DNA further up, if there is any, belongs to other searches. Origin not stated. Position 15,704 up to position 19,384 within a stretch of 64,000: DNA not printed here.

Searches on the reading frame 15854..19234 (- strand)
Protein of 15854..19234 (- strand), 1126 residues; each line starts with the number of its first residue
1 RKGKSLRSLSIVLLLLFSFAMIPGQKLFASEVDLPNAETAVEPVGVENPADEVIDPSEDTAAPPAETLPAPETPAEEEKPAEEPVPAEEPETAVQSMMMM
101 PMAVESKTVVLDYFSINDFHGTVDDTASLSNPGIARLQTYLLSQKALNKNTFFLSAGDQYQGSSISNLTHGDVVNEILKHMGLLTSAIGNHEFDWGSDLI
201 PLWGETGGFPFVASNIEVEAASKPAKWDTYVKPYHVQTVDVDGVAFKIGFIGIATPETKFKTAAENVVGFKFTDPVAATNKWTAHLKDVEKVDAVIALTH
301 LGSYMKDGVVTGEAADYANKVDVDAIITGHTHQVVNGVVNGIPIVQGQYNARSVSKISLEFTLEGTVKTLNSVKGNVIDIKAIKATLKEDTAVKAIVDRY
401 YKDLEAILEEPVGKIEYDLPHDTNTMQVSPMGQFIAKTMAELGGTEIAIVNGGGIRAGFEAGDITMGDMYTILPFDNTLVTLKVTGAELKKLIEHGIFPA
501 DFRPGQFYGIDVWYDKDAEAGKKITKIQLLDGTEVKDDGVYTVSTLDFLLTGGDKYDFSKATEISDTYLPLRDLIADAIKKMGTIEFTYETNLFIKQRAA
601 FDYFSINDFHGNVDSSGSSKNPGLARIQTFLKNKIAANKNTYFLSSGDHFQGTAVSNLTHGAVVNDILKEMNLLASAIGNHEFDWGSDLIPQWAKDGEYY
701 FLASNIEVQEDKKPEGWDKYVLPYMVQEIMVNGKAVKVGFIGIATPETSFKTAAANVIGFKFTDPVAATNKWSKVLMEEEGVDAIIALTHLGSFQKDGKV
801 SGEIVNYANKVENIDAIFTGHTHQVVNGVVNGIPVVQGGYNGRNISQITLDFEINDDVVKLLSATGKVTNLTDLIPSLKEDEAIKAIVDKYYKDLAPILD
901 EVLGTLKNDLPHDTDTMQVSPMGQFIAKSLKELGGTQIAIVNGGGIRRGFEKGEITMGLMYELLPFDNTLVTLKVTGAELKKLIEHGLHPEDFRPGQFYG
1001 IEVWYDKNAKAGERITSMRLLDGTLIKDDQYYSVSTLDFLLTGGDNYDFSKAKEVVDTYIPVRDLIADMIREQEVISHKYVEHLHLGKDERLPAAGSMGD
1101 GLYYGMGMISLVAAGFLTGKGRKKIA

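Call 17: search_protein_families(library=pfam, proteins=[window:15854-19234:-], max_evalue=0.001)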
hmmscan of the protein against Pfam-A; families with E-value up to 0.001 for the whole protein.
window:15854-19234:- (1126 aa): 4 families
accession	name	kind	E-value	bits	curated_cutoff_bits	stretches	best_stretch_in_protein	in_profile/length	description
PF02872.23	5_nucleotid_C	-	2.6e-68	229.5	23.6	2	412-557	2-154/158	5'-nucleotidase, C-terminal domain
PF00149.33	Metallophos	-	3.2e-25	90.1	21.5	2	116-333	6-190/191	Calcineurin-like phosphoesterase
PF21953.1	NadN_nucleosid_C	-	1.2e-06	29.1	27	0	444-485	36-78/199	NAD nucleotidase, C-terminal domain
PF12850.12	Metallophos_2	-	0.00024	21.6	27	0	294-342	82-127/154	Calcineurin-like phosphoesterase superfamily domain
